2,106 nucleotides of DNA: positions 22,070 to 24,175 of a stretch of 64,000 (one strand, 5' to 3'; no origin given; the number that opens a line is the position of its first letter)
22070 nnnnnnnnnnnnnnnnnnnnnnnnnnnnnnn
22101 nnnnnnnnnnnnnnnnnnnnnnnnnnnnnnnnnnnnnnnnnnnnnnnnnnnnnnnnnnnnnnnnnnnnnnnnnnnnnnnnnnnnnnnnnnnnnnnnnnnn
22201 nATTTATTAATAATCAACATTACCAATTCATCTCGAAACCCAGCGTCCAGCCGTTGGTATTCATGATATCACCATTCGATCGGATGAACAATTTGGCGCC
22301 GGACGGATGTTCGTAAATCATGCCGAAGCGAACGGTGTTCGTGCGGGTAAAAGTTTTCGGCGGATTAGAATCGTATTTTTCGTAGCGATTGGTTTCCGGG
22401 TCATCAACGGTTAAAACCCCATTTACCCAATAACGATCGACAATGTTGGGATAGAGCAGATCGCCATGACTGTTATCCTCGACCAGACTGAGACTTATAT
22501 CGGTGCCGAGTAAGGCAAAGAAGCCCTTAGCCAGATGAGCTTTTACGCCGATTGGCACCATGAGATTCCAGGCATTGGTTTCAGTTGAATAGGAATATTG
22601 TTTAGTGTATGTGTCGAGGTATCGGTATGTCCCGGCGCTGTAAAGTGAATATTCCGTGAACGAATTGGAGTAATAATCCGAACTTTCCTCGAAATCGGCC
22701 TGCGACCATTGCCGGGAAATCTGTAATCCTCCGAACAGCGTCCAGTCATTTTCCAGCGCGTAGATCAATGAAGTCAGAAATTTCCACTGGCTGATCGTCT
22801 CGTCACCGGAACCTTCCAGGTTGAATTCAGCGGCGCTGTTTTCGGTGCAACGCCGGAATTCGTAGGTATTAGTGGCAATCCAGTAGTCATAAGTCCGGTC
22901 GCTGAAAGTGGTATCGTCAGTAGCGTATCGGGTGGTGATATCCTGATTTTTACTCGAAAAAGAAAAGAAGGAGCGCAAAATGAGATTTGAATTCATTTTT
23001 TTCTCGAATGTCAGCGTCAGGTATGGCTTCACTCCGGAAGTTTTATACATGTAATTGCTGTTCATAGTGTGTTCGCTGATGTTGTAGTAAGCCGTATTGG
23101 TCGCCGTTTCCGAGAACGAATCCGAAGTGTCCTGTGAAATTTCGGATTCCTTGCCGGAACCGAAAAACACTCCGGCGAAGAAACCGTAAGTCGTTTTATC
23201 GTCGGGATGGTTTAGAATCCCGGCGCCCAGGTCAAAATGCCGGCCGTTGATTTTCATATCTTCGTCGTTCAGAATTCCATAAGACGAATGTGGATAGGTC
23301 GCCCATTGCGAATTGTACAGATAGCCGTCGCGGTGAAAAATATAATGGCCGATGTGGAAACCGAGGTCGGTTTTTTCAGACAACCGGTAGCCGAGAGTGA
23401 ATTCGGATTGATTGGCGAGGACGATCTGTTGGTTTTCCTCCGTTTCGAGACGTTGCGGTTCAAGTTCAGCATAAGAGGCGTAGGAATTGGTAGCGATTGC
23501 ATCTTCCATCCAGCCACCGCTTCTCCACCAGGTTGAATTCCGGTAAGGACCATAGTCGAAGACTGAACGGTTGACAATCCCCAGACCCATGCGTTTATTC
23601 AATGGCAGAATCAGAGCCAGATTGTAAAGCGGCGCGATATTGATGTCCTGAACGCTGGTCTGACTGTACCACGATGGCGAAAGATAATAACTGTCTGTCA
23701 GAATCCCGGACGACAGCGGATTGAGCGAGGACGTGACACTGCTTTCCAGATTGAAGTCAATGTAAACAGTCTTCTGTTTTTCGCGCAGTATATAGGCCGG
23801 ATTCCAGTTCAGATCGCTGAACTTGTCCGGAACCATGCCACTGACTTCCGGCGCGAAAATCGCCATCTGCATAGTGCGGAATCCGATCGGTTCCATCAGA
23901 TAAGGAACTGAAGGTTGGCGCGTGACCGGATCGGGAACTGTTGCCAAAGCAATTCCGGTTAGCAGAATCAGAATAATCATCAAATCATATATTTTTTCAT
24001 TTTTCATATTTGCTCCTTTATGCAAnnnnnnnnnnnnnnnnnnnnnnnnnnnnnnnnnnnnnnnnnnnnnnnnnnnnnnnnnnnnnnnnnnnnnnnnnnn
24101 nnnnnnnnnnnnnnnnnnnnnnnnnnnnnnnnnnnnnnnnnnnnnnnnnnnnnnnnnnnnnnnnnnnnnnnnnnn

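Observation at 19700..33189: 13.5-kb co-directional array linking a sigma54 two-component system, a secreted coiled-coil protein, two OM barrels, tandem serpins and a T9SS-secreted 820-aa protein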

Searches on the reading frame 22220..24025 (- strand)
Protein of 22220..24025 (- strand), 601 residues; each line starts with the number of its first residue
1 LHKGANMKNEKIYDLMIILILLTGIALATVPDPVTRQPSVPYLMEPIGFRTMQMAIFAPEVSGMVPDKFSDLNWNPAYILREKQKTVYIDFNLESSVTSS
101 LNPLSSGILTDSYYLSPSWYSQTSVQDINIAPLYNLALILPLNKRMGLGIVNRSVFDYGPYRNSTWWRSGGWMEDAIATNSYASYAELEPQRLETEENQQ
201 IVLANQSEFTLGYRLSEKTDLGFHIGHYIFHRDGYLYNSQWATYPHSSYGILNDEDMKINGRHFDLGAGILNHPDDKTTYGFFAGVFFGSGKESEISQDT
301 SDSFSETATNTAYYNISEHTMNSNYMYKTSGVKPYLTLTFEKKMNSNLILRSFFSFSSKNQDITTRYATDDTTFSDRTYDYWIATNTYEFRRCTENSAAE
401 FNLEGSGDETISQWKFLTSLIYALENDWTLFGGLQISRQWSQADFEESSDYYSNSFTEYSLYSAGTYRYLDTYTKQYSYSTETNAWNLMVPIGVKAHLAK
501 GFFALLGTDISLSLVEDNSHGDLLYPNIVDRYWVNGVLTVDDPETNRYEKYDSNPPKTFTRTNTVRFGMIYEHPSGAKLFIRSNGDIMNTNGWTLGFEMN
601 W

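Call 4: search_protein_families(library=pfam, proteins=[window:22220-24025:-], max_evalue=0.01)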
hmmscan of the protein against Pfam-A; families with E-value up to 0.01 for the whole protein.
window:22220-24025:- (601 aa): 0 families

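Call 5: search_protein_families(library=ncbifam, proteins=[window:22220-24025:-], max_evalue=0.01)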
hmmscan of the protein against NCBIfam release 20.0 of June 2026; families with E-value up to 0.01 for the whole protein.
window:22220-24025:- (601 aa): 0 families

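Call 14: find_homologous_proteins(query=window:22220-24007:-)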
Query window:22220-24007:- (595 aa): 24 proteins with E <= 0.001 among 7770 candidates.
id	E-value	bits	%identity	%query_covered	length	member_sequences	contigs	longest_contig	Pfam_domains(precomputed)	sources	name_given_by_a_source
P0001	0.0e+0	1350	100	98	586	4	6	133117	-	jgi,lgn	-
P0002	0.0e+0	1184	85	100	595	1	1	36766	-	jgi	-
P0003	0.0e+0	1148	82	100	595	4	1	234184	-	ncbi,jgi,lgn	jgi:hypothetical protein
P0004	0.0e+0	1138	84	98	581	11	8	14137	-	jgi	jgi:hypothetical protein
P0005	0.0e+0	1112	79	100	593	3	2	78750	-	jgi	-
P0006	0.0e+0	1094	79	100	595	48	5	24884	-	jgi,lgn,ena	jgi:hypothetical protein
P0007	3.6e-165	569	45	100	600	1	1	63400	-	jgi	jgi:hypothetical protein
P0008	3.1e-162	559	44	100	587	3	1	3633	-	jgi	-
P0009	1.7e-160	553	44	100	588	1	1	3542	-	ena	-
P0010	5.9e-160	552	44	99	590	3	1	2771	-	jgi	jgi:hypothetical protein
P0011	5.7e-156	538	44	100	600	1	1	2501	-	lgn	-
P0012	1.1e-147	511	40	98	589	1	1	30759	-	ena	-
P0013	3.6e-147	509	42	99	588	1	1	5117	-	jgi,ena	-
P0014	3.6e-141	490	40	98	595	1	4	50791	-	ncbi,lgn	-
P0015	3.7e-137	476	39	99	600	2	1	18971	-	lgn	-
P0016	9.6e-137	475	38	98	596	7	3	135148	-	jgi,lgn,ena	-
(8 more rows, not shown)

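Call 15: find_encoding_contigs(protein=P0007, flank=10000, max_places=2)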
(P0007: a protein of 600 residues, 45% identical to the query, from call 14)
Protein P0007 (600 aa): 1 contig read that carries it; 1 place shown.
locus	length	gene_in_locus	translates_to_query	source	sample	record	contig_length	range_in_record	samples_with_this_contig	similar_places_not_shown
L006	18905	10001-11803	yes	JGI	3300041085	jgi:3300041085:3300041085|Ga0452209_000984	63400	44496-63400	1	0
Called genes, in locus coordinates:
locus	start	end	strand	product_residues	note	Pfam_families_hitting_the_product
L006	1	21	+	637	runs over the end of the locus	PF03063:Prismane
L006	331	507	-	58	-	-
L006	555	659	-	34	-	PF09957:VapB_antitoxin (weak)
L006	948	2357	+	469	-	PF00672:HAMP, PF00512:HisKA, PF02518:HATPase_c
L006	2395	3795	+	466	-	PF00072:Response_reg, PF00158:Sigma54_activat, PF13191:AAA_16 (weak), PF14532:Sigma54_activ_2, PF00004:AAA (weak), PF07728:AAA_5 (faint), PF25601:AAA_lid_14, PF02954:HTH_8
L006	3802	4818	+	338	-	-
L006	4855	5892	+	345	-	-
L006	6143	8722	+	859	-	PF11369:DUF3160, PF18962:Por_Secre_tail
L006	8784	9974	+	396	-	PF00079:Serpin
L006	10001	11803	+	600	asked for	-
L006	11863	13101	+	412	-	PF00079:Serpin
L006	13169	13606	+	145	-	-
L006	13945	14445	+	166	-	-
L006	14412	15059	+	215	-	PF13585:CHU_C, PF18962:Por_Secre_tail (faint), PF13860:FlgD_ig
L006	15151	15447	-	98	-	-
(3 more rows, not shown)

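Call 16: find_encoding_contigs(protein=P0014, flank=10000, max_places=2)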
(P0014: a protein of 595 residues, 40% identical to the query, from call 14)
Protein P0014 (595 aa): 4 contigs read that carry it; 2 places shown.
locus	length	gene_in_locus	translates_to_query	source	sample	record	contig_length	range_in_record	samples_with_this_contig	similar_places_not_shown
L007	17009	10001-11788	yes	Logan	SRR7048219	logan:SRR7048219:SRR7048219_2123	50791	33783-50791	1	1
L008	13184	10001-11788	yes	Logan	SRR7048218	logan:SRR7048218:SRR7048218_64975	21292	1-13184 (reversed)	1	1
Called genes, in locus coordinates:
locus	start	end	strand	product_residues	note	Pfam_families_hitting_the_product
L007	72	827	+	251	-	PF04338:DUF481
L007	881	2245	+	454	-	PF00672:HAMP, PF00512:HisKA, PF02518:HATPase_c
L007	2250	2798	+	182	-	-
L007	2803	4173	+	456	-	PF00072:Response_reg, PF00158:Sigma54_activat, PF14532:Sigma54_activ_2, PF07728:AAA_5, PF25601:AAA_lid_14, PF02954:HTH_8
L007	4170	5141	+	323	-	-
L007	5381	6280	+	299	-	-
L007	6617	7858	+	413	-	PF00079:Serpin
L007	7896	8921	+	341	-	-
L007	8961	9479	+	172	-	-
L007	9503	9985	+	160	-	-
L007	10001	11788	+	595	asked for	-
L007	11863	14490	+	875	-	PF18962:Por_Secre_tail (faint)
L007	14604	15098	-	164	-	PF00710:Asparaginase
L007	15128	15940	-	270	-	PF00359:PTS_EIIA_2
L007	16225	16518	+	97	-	-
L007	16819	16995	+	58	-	-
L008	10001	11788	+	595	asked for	-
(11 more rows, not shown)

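Call 17: find_encoding_contigs(protein=P0016, flank=10000, max_places=2)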
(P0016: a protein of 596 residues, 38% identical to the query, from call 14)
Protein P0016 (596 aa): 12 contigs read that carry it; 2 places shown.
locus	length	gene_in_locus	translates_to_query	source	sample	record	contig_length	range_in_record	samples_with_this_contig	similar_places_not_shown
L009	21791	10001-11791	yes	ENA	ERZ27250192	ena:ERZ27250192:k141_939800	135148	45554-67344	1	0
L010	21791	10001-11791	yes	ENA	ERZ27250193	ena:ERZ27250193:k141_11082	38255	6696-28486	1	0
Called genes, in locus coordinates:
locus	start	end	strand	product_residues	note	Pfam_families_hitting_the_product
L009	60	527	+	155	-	PF13689:DUF4154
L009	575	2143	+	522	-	PF00672:HAMP (weak), PF00015:MCPsignal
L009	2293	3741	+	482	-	PF00672:HAMP, PF00512:HisKA, PF02518:HATPase_c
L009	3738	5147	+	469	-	PF00072:Response_reg, PF00158:Sigma54_activat, PF14532:Sigma54_activ_2, PF00004:AAA (faint), PF25601:AAA_lid_14, PF02954:HTH_8 (weak)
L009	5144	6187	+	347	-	-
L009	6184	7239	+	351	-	-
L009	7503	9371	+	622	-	-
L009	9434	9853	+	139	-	-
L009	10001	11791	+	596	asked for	-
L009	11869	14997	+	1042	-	PF02369:Big_1 (faint), PF14686:fn3_3 (faint), PF17210:SdrD_B (faint), PF17802:SpaA (faint), PF13620:CarboxypepD_reg (weak), PF13620:CarboxypepD_reg, PF13715:CarbopepD_reg_2, PF18962:Por_Secre_tail (weak), +4 more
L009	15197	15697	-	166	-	PF05036:SPOR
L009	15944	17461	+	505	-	PF03349:Toluene_X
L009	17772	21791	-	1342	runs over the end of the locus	PF00801:PKD, PF18911:PKD_4, PF00801:PKD, PF18911:PKD_4, PF00801:PKD (weak), PF18911:PKD_4, PF18998:Flg_new_2, PF13860:FlgD_ig, +1 more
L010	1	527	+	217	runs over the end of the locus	PF13689:DUF4154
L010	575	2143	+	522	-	PF00672:HAMP (weak), PF00015:MCPsignal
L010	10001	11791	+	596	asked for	-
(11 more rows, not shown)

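Call 19: find_related_loci(query=A1, collection=genome_contigs, flank=10000)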
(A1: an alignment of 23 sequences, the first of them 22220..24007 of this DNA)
Query A1 (595 aa) in genome_contigs; peptide patterns used: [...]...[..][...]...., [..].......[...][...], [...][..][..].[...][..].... (x = any residue, [..] = any of these).
163 stretches matched a pattern; 44 encode a relative of the query (tblastn E <= 1e-3); 44 distinct loci.
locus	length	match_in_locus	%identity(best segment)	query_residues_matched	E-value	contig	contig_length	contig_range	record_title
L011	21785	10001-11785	76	1-595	0e+0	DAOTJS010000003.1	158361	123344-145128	MAG TPA_asm: Candidatus Neomarinimicrobiota bacterium isolate AMR_MDS_2993 NODE_63_length_158361_cov_30.437204, whole ge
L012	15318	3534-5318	78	1-595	0e+0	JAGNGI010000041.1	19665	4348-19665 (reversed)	MAG: Candidatus Neomarinimicrobiota bacterium isolate Go_SlDig_bin_199 Go_SlDig_7800_length_19665_cov_151.290408, whole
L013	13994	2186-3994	47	1-595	0e+0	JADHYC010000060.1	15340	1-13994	MAG: Candidatus Neomarinimicrobiota bacterium isolate BS750m-G69 BS-750m-C6410, whole genome shotgun sequence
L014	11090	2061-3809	44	9-595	2e-170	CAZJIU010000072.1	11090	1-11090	MAG TPA_asm: uncultured bacterium isolate binchicken_co89_626 genome assembly, contig: NODE_11798_length_11090_cov_9.943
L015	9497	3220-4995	43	1-595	2e-169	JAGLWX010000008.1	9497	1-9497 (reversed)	MAG: Candidatus Neomarinimicrobiota bacterium isolate RS_12_34 ZL285.bin.34.fa_8, whole genome shotgun sequence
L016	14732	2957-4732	43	1-595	7e-164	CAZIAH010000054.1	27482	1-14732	MAG TPA_asm: uncultured bacterium isolate SRP323688_co1_225 genome assembly, contig: NODE_3045_length_27482_cov_9.436541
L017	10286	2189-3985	42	1-595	5e-165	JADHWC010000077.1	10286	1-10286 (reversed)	MAG: Candidatus Neomarinimicrobiota bacterium isolate BS750m-G17 BS-750m-C12267, whole genome shotgun sequence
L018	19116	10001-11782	45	1-595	3e-161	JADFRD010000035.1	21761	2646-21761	MAG: Candidatus Neomarinimicrobiota bacterium isolate B83T3L11 B83T3L11_NODE2008, whole genome shotgun sequence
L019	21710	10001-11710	43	22-595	9e-161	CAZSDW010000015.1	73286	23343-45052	MAG TPA_asm: uncultured bacterium isolate SRP214966_co4_6 genome assembly, contig: NODE_147_length_73286_cov_7.051495, w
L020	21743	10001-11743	43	9-592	3e-160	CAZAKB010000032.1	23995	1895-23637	MAG TPA_asm: uncultured bacterium isolate SRP178699_co1_181 genome assembly, contig: NODE_2422_length_23995_cov_15.27811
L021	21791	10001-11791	46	1-595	5e-160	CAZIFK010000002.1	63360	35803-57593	MAG TPA_asm: uncultured bacterium isolate binchicken_co62_21 genome assembly, contig: NODE_68_length_63360_cov_9.013474,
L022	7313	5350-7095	42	11-595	7e-160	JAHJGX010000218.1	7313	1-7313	MAG: bacterium isolate Modern_marine_glass_biofilm.mb.88 Modern_marine_glas.mb.88_k141_914252, whole genome shotgun sequ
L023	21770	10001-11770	43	9-595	5e-158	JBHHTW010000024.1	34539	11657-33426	MAG: Fidelibacterota bacterium isolate S.9.sp2_bin.29 NODE_148_length_34539_cov_15.467144, whole genome shotgun sequence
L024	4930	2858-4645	43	1-595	1e-160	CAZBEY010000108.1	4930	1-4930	MAG TPA_asm: uncultured bacterium isolate binchicken_co275_25 genome assembly, contig: NODE_32743_length_4930_cov_172.32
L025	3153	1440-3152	42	1-569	2e-164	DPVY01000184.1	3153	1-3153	MAG TPA_asm: Candidatus Neomarinimicrobiota bacterium isolate UBA9312 contig_7381, whole genome shotgun sequence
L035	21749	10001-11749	39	9-595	1e-145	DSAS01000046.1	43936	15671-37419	MAG TPA_asm: Candidatus Neomarinimicrobiota bacterium isolate SpSt-1154 Ga0129302_1000205, whole genome shotgun sequence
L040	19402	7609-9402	42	1-595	5e-165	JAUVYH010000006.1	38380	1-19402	MAG: Candidatus Neomarinimicrobiota bacterium isolate CSMAG_1237 CSMAG_1237_k141_96475_length_38380_cov_7.9960, whole ge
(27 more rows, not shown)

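Call 28: search_protein_families(library=pfam, proteins=[L035:7607-8722:+, L007:9503-9985:+, L040:692-1186:+, L040:12068-13819:+, L019:17210-18562:+, L007:11863-14490:+, L009:11869-14997:+, L007:8961-9479:+, L009:7503-9371:+], max_evalue=0.1)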
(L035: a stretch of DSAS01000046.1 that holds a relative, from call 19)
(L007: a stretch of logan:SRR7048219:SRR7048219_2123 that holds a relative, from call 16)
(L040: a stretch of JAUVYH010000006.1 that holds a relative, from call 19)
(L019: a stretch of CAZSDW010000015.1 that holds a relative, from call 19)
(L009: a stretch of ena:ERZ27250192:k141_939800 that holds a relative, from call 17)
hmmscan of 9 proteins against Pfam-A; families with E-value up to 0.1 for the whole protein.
L035:7607-8722:+ (371 aa): 8 families
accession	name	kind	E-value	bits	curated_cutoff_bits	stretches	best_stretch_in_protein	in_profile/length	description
PF13248.11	Zn_ribbon_3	-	0.00014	21.6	27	1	28-52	2-26/26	zinc-ribbon domain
PF12773.13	DZR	-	0.00069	20.2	27.3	1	31-52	1-22/45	Double zinc ribbon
PF18912.6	DZR_2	-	0.00098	19.3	27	1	26-55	19-49/56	Double zinc ribbon domain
PF14803.11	Zn_ribbon_Nudix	-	0.018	15.4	25.6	0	43-54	1-12/34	Nudix N-terminal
PF17032.10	Zn_ribbon_15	-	0.033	15.4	28.9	1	24-49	48-73/73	zinc-ribbon family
PF08772.16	Zn_ribbon_NOB1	-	0.075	13.6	24.9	0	29-50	9-31/72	Nin one binding (NOB1) Zn-ribbon like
PF15731.11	MqsA_antitoxin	-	0.098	13.2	30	0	36-97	28-88/131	Antitoxin component of bacterial toxin-antitoxin system, MqsA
PF13240.11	Zn_Ribbon_1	-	0.098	12.9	25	1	44-56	1-13/23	zinc-ribbon domain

L007:9503-9985:+ (160 aa): 0 families

L040:692-1186:+ (164 aa): 0 families

L040:12068-13819:+ (583 aa): 3 families
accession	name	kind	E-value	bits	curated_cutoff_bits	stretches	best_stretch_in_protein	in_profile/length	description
PF13860.13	FlgD_ig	-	8.9e-10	38.9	27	1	508-571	12-76/79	FlgD Ig-like domain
PF18962.6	Por_Secre_tail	-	1.2e-07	32.3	27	1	500-580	2-74/75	Secretion system C-terminal sorting domain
PF13585.12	CHU_C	-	0.0085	16.6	27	1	520-575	29-77/86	CHU_C Type IX secretion signal domain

L019:17210-18562:+ (450 aa): 3 families
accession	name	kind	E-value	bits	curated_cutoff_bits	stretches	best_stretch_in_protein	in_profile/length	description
PF18962.6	Por_Secre_tail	-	1.1e-09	38.8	27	1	372-446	2-73/75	Secretion system C-terminal sorting domain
PF13860.13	FlgD_ig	-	0.026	15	27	0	380-435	12-73/79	FlgD Ig-like domain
PF10648.15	Gmad2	-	0.099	13.4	25.7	0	284-316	46-76/86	Immunoglobulin-like domain of bacterial spore germination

L007:11863-14490:+ (875 aa): 4 families
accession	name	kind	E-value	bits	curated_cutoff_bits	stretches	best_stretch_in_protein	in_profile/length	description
PF13860.13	FlgD_ig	-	7.4e-05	23.1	27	1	792-850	12-71/79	FlgD Ig-like domain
PF18962.6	Por_Secre_tail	-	9.5e-05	23.1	27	1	784-854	2-64/75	Secretion system C-terminal sorting domain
PF13585.12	CHU_C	-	0.0078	16.8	27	1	803-860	28-78/86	CHU_C Type IX secretion signal domain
PF16897.10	MMR_HSR1_Xtn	-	0.012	16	35.2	0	604-645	10-51/106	C-terminal region of MMR_HSR1 domain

L009:11869-14997:+ (1042 aa): 20 families
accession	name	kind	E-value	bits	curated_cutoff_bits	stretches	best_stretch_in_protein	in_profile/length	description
PF13620.12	CarboxypepD_reg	-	1.2e-60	202.2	32.3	7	854-913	2-61/82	Carboxypeptidase regulatory-like domain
PF13715.12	CarbopepD_reg_2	-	1.1e-24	86.7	32.2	2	854-913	1-57/88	CarboxypepD_reg-like domain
PF17210.9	SdrD_B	-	3.6e-18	66.2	29.7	1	858-907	16-65/112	SdrD B-like domain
PF17802.7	SpaA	-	5.5e-14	52.5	23.1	1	396-445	8-55/91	Prealbumin-like fold domain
PF02369.22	Big_1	-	1.1e-10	41.9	34.9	1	851-896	18-66/93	Bacterial Ig-like domain (group 1)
PF14686.12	fn3_3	-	4.9e-09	36.3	24.4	1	317-346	27-56/75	Polysaccharide lyase family 4, domain II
PF18962.6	Por_Secre_tail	-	7.3e-07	29.8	27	1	964-1031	2-66/75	Secretion system C-terminal sorting domain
PF10670.15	DUF4198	-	1.3e-06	29.2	34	0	853-907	148-206/209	Domain of unknown function (DUF4198)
PF00775.27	Dioxygenase_C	-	1.6e-06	28.1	27.3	0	497-523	32-58/182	Dioxygenase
PF07210.18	DUF1416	-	9.1e-06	26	23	1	854-894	22-61/97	Protein of unknown function (DUF1416)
PF11974.14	bMG3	-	2.5e-05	24.6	34.9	1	861-897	23-59/103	Bacterial alpha-2-macroglobulin MG3 domain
PF23193.1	NOMO_3rd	-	5.9e-05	23.5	27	0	421-445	57-81/120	NOMO third transthyretin-like domain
PF24421.1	Ig_J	-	0.0004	20.9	29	0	323-349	64-90/104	Tip attachment protein J, Ig-like domain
PF13860.13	FlgD_ig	-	0.00057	20.3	27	1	974-1027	14-73/79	FlgD Ig-like domain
PF16371.11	MetallophosN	-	0.00058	20.5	35.6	0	881-904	19-42/77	N terminal of Calcineurin-like phosphoesterase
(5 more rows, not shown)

L007:8961-9479:+ (172 aa): 0 families

L009:7503-9371:+ (622 aa): 1 family
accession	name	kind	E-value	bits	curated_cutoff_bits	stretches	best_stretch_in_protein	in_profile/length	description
PF25311.1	WDGH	-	0.038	14.7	27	1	332-374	25-65/97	WDGH domain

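Call 37: predict_structure(alignment_id=A1)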
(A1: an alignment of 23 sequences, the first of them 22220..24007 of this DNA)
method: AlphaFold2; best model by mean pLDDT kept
length: 595 residues; sequences in the alignment: 23
mean_pLDDT: 85.0   pTM: 0.79
mean pLDDT of the five models: 85.0, 84.2, 82.2, 81.9, 75.8
residues with pLDDT >= 90: 310; 70-90: 206; 50-70: 42; < 50: 37
segments of 3 or more residues with pLDDT < 50: 96-106, 161-172, 174-186
pLDDT, mean of each block of 10 residues (from residue 1): 78 70 78 84 68 74 87 92 71 47 53 75 81 93 90 77 43 45 46 89 95 95 93 85 89 95 95 96 96 93 93 94 97 94 94 97 95 85 94 95 96 86 88 97 95 94 94 96 90 86 91 92 93 88 86 89 87 82 76 85
secondary structure, 60 per line:
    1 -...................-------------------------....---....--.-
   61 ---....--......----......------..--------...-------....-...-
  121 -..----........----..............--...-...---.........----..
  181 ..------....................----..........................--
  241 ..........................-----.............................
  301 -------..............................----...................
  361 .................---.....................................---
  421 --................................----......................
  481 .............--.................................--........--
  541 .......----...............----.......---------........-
elements in order: H2-20 H46-49 H64-67 H70-75 E80-85 H112-115 E117-119 E128-135 E140-153 E156-158 H166-174 H179-182 E192-208 E213-238 E241-266 E272-300 E308-337 E342-377 E381-417 E423-454 E459-493 E496-528 E531-538 E541-547 E552-566 E571-577 E587-594
